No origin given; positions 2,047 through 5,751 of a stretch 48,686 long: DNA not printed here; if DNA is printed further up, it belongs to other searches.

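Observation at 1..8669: Candidate non-NRPS, carrier-protein-dependent acyl-transfer and export locus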

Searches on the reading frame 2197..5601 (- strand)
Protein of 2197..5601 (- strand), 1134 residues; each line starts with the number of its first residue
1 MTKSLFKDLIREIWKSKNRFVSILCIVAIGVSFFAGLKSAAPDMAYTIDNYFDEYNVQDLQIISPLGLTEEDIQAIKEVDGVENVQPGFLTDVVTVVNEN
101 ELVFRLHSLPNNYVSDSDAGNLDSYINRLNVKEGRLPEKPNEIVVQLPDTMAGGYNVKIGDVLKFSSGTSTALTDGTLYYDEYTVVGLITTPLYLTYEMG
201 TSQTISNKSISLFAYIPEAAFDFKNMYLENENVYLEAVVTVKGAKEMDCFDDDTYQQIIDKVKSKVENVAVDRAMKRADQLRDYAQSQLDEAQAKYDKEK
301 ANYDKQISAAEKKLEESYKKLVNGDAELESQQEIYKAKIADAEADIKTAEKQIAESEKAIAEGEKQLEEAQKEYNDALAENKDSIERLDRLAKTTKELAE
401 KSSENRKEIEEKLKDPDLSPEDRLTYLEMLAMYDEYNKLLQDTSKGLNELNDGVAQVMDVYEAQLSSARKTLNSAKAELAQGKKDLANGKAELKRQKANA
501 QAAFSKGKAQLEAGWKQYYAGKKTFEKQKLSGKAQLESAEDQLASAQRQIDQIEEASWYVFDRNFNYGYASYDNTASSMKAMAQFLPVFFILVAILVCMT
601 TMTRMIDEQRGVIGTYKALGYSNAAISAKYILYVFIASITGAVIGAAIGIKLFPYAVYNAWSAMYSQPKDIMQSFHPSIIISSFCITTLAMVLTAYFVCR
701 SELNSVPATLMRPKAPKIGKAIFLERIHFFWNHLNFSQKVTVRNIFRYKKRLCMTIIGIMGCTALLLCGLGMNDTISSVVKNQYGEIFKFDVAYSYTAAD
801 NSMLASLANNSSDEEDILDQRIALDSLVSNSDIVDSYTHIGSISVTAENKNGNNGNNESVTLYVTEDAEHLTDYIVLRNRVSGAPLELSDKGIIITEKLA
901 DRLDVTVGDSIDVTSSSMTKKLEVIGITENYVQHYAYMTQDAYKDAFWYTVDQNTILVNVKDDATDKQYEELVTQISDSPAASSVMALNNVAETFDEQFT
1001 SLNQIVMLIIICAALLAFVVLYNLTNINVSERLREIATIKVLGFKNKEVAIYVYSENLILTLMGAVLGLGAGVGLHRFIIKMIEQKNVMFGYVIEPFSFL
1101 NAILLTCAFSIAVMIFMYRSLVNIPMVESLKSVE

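Call 9: search_protein_families(library=pfam, proteins=[window:2197-5601:-], max_evalue=0.01)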
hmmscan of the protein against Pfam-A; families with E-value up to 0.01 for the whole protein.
window:2197-5601:- (1134 aa): 2 families
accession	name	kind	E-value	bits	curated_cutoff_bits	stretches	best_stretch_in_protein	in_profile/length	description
PF02687.27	FtsX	-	5.1e-31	107.7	25.5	2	1007-1125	1-119/120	FtsX-like permease C-terminal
PF12704.14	MacB_PCD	-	3.5e-18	67.1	27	2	756-975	9-206/207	MacB-like periplasmic core domain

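Call 10: search_protein_families(library=ncbifam, proteins=[window:2197-5601:-], max_evalue=0.01)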
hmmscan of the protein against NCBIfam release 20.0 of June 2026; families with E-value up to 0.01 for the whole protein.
window:2197-5601:- (1134 aa): 16 families
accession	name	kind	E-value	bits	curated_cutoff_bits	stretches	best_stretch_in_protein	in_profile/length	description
TIGR03434.1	ADOP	subfamily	4.4e-15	54.9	622.3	1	891-1088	560-763/803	ADOP family duplicated permease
TIGR02212.1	lolCE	equivalog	1.5e-11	43.9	362.45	2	878-1083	127-346/411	lipoprotein-releasing ABC transporter permease subunit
TIGR00439.2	FtsX_Gneg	equivalog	2.6e-06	26.9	255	1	956-1095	119-259/292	permease-like cell division protein FtsX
NF008357.0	PRK11146.1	exception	7.8e-06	25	439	1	541-650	230-339/414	lipoprotein-releasing ABC transporter permease subunit LolE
TIGR02169.1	SMC_prok_A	equivalog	3e-05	21.9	729.4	1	259-556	217-499/1165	chromosome segregation protein SMC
NF041854.1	ABC_perm_YbbP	equivalog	3.4e-05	21.9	999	1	891-1079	577-757/806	putative ABC transporter permease subunit YbbP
TIGR02213.1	lolE_release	exception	9.6e-05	21.4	540.35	1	540-650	226-336/411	lipoprotein-releasing ABC transporter permease subunit LolE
NF045487.1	ASRP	equivalog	0.00012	20.8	300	1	426-555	87-211/593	archaea-specific SMC-related protein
NF008076.0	PRK10814.1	exception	0.00021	20.4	473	0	580-652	264-336/399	lipoprotein-releasing ABC transporter permease subunit LolC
NF038346.1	FtsX_actino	exception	0.00024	20.6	250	1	952-1113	131-291/308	permease-like cell division protein FtsX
TIGR00901.2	2A0125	subfamily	0.00053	18.8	350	1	975-1068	204-292/417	AmpG family muropeptide MFS transporter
NF007826.0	PRK10535.1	equivalog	0.00085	17.7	966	1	954-1107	470-622/648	macrolide ABC transporter ATP-binding protein/permease MacB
TIGR01185.1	devC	equivalog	0.0011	18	290.35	1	997-1077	252-332/380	ABC transporter permease DevC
TIGR02168.1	SMC_prok_B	equivalog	0.0017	16.1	567.35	1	276-553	710-986/1181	chromosome segregation protein SMC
TIGR00996.1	Mtu_fam_mce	paralog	0.0024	17.1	140.5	0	337-404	209-277/291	MCE family protein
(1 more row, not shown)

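Call 37: find_homologous_proteins(query=window:2197-5601:-)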
Query window:2197-5601:- (1134 aa): 525 proteins with E <= 0.001 among 8000 candidates; the best 120 are listed.
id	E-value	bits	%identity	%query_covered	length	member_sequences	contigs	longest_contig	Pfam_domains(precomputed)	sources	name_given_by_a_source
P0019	0.0e+0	2373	95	100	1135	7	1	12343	PF02687.28,PF12704.15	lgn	-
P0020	0.0e+0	2226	88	100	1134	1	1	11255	PF02687.28,PF12704.15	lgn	-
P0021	0.0e+0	2159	85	100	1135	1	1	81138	PF02687.28,PF12704.15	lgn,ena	-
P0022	0.0e+0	2077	81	100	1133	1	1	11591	PF02687.28,PF12704.15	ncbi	-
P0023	0.0e+0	1883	74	100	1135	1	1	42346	PF28576.1,PF02687.28,PF12704.15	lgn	-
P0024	0.0e+0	1293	54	100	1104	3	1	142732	PF02687.28,PF12704.15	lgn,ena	-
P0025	0.0e+0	1291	54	100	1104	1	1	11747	PF02687.28,PF12704.15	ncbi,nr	ncbi:MAG: FtsX-like permease family protein [Firmicutes bacterium]|nr:FtsX-like permease family prot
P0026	0.0e+0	1172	50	100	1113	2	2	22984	PF02687.28,PF12704.15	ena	-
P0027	0.0e+0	1154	51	100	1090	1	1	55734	PF02687.28,PF12704.15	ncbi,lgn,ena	-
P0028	0.0e+0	1148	50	100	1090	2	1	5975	PF02687.28,PF12704.15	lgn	-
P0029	0.0e+0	1148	49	100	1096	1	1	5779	PF12128.15,PF02687.28,PF12704.15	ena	-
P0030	0.0e+0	1144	49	100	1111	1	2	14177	PF28576.1,PF02687.28,PF12704.15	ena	-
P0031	0.0e+0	1134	50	100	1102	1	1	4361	PF02687.28,PF12704.15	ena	-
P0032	0.0e+0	1090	47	100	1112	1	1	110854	PF02687.28,PF12704.15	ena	-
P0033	0.0e+0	1058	48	100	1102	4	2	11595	PF02687.28,PF12704.15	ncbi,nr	ncbi:MAG: ABC transporter permease [Clostridia bacterium]|nr:ABC transporter permease [Clostridia ba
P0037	4.0e-246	838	42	100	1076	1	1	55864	PF02687.28,PF12704.15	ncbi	-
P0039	1.9e-240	819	40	100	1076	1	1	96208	PF02687.28,PF12704.15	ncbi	-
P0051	5.8e-216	738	38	100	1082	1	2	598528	PF02687.28,PF12704.15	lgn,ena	-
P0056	9.2e-210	717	38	100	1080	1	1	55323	PF02687.28,PF12704.15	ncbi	-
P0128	5.5e-186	639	34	75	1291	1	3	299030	PF08614.17,PF02687.28,PF28256.1,PF23649.2,PF19220.7,PF27881.1,PF24161.2,PF28019.1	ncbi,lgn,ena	ncbi:MAG: FtsX-like permease family protein [Blautia sp.]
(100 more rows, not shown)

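Call 40: find_encoding_contigs(protein=P0024, flank=9000, max_places=2)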
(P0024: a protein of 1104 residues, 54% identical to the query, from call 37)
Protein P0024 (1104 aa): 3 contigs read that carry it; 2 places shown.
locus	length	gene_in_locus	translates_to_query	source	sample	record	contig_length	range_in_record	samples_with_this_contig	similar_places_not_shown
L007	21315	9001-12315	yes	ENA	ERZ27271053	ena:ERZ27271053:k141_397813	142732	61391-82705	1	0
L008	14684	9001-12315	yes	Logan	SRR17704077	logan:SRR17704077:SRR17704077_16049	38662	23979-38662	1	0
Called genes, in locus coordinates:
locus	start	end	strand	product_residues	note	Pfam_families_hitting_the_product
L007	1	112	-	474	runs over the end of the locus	PF00501:AMP-binding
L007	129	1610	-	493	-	PF00501:AMP-binding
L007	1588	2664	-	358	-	PF11899:DUF3419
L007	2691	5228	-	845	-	PF01326:PPDK_N, PF27448:Rph_4th, PF00391:PEP-utilizers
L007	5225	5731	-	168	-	-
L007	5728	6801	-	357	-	-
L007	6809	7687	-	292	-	-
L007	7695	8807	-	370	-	PF01636:APH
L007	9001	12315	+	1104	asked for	PF02687:FtsX, PF12704:MacB_PCD (weak), PF02687:FtsX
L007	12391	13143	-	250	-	PF01209:Ubie_methyltran (weak), PF13489:Methyltransf_23 (weak), PF08241:Methyltransf_11, PF08242:Methyltransf_12, PF13649:Methyltransf_25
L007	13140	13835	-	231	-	PF10105:DUF2344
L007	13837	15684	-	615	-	PF19864:Radical_SAM_N2, PF04055:Radical_SAM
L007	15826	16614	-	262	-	-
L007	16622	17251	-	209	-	-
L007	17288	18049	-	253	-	-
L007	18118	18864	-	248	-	-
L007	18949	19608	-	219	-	-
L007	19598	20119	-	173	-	PF10502:Peptidase_S26 (weak)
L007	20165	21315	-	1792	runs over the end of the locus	-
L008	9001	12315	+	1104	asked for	PF02687:FtsX, PF12704:MacB_PCD (weak), PF02687:FtsX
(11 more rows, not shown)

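Call 41: find_encoding_contigs(protein=P0032, flank=9000, max_places=2)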
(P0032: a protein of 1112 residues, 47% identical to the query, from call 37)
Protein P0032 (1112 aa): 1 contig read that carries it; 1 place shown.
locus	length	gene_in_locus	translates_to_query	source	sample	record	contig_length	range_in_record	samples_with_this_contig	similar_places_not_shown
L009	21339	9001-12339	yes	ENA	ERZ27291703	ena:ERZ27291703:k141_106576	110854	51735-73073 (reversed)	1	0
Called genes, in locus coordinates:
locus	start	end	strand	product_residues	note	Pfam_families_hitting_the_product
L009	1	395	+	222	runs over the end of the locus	PF00929:RNase_T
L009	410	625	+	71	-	-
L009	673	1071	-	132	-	PF13828:DUF4190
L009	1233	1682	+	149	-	PF00376:MerR, PF13411:MerR_1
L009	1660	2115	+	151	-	PF20234:DUF6591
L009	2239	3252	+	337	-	PF05343:Peptidase_M42, PF04389:Peptidase_M28 (faint), PF01546:Peptidase_M20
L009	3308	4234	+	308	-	PF12146:Hydrolase_4, PF00561:Abhydrolase_1, PF12697:Abhydrolase_6 (weak)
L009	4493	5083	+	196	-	PF00440:TetR_N, PF14278:TetR_C_8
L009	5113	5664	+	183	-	PF00149:Metallophos, PF12850:Metallophos_2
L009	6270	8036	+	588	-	PF00501:AMP-binding, PF23562:AMP-binding_C_3 (weak)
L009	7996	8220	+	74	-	PF00550:PP-binding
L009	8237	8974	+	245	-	PF00005:ABC_tran, PF02463:SMC_N (weak), PF13304:AAA_21 (faint)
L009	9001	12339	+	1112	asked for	PF02687:FtsX, PF12704:MacB_PCD, PF02687:FtsX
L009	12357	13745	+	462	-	PF00668:Condensation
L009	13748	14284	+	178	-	PF01648:ACPS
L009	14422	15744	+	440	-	PF01546:Peptidase_M20, PF07687:M20_dimer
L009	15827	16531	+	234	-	PF00072:Response_reg, PF04397:LytTR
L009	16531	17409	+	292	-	PF02518:HATPase_c, PF14501:HATPase_c_5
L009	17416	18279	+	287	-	-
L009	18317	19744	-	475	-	PF02026:RyR (weak)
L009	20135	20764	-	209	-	PF14196:ATC_hydrolase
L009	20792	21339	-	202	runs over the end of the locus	PF00440:TetR_N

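Call 42: find_encoding_contigs(protein=P0039, flank=9000, max_places=2)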
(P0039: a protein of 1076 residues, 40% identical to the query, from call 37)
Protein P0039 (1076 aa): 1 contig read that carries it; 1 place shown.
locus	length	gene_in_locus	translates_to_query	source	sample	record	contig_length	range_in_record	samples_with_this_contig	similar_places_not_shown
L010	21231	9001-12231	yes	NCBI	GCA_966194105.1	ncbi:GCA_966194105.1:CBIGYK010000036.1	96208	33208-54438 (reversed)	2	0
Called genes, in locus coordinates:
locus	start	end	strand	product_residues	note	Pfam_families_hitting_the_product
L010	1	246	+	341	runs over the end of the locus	PF01544:CorA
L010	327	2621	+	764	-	PF00403:HMA, PF00122:E1-E2_ATPase, PF00702:Hydrolase, PF08282:Hydrolase_3 (weak)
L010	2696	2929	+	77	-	PF00403:HMA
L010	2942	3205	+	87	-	PF02583:Trns_repr_metal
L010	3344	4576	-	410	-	PF02073:Peptidase_M29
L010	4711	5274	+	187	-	PF01966:HD (weak)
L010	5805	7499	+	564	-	PF00501:AMP-binding, PF23562:AMP-binding_C_3 (faint)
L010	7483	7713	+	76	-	PF00550:PP-binding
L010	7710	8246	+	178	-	PF01648:ACPS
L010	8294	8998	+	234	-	PF00005:ABC_tran, PF02463:SMC_N (faint), PF13304:AAA_21 (faint)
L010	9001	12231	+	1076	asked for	PF02687:FtsX, PF12704:MacB_PCD (weak), PF02687:FtsX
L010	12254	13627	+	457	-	PF00668:Condensation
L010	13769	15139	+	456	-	PF00668:Condensation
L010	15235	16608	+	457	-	PF00668:Condensation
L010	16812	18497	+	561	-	PF03063:Prismane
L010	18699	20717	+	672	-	PF05223:MecA_N, PF03717:PBP_dimer, PF00905:Transpeptidase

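Call 53: search_solved_structures(query=window:2197-5601:-, max_evalue=0.001)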
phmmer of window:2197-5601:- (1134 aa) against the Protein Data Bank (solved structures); distinct sequences matched with E-value up to 0.001: 0.

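Call 58: find_encoding_contigs(protein=P0051, flank=8000, max_places=1)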
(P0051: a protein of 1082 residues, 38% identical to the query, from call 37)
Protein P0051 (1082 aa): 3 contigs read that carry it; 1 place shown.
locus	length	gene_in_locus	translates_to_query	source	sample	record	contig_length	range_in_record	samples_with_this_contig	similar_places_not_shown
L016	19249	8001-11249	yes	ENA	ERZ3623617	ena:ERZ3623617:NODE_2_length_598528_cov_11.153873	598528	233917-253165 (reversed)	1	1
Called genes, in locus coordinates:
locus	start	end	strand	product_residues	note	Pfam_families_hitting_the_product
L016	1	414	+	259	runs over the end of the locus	-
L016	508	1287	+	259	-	PF13673:Acetyltransf_10, PF00583:Acetyltransf_1, PF13508:Acetyltransf_7, PF08445:FR47 (weak)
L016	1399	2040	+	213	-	PF13599:Pentapeptide_4, PF13576:Pentapeptide_3, PF00805:Pentapeptide, PF23894:LD_SV2, PF13576:Pentapeptide_3 (weak)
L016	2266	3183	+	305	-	PF00248:Aldo_ket_red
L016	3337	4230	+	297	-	PF18937:DUF5685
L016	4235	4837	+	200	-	PF00226:DnaJ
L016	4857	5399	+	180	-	-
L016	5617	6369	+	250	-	PF20038:HTH_59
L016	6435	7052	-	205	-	PF02659:Mntp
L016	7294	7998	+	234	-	PF02463:SMC_N (faint), PF00005:ABC_tran, PF13304:AAA_21 (faint)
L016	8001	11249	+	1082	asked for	PF02687:FtsX, PF12704:MacB_PCD, PF02687:FtsX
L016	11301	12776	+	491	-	PF02789:Peptidase_M17_N, PF00883:Peptidase_M17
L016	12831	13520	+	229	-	PF00027:cNMP_binding, PF13545:HTH_Crp_2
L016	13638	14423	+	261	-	PF01226:Form_Nir_trans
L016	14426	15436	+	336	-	PF12797:Fer4_2 (faint), PF13187:Fer4_9 (faint), PF13534:Fer4_17 (faint), PF25160:LdpA_Fe-S-bd (faint), PF13183:Fer4_8 (weak), PF17179:Fer4_22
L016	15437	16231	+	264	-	PF00175:NAD_binding_1, PF10418:DHODB_Fe-S_bind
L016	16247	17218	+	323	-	PF03460:NIR_SIR_ferr, PF01077:NIR_SIR, PF12797:Fer4_2 (faint), PF13187:Fer4_9 (weak), PF13237:Fer4_10 (weak), PF14697:Fer4_21, PF00037:Fer4 (weak), PF12837:Fer4_6 (weak), +1 more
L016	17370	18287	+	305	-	PF14257:DUF4349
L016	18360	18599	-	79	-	-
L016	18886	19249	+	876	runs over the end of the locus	PF08455:SNF2_assoc, PF00176:SNF2-rel_dom, PF04851:ResIII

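Call 59: find_encoding_contigs(protein=P0128, flank=8000, max_places=1)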
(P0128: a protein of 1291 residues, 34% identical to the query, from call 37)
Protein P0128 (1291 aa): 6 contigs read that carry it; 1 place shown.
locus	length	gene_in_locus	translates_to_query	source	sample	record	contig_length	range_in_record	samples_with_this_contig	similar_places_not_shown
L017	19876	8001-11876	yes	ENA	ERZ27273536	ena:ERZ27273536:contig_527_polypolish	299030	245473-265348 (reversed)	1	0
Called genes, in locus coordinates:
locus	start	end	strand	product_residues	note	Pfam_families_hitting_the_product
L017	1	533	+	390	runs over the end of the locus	PF00884:Sulfatase (faint), PF01676:Metalloenzyme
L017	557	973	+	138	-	PF00383:dCMP_cyt_deam_1, PF08211:dCMP_cyt_deam_2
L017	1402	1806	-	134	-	PF01325:Fe_dep_repress, PF02742:Fe_dep_repr_C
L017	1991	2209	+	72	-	PF04023:FeoA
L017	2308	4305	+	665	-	PF01926:MMR_HSR1, PF02421:FeoB_N, PF07670:Gate, PF07664:FeoB_C, PF07670:Gate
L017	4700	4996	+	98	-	PF19605:DUF6110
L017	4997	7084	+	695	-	PF00122:E1-E2_ATPase, PF00702:Hydrolase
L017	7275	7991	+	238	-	PF02463:SMC_N (faint), PF00005:ABC_tran, PF13304:AAA_21 (faint)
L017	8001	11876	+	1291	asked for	PF08614:ATG16 (faint), PF23649:FKBP15 (faint), PF27881:CRWN_N (faint), PF28019:HmpF (weak), PF28256:CCDC171, PF24161:CCDC39 (weak), PF28019:HmpF (weak), PF02687:FtsX, +1 more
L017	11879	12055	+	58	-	-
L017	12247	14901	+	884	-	PF00133:tRNA-synt_1, PF01406:tRNA-synt_1e (faint), PF09334:tRNA-synt_1g, PF21349:RUBY_RBDX (faint), PF13603:tRNA-synt_1_2, PF09334:tRNA-synt_1g, PF08264:Anticodon_1, PF10458:Val_tRNA-synt_C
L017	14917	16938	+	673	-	PF00884:Sulfatase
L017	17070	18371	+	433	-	PF08245:Mur_ligase_M, PF02875:Mur_ligase_C, PF27239:FOL3_C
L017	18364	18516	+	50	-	-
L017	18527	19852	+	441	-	PF07719:TPR_2 (faint), PF23914:TPR_CcmH_CycH (faint)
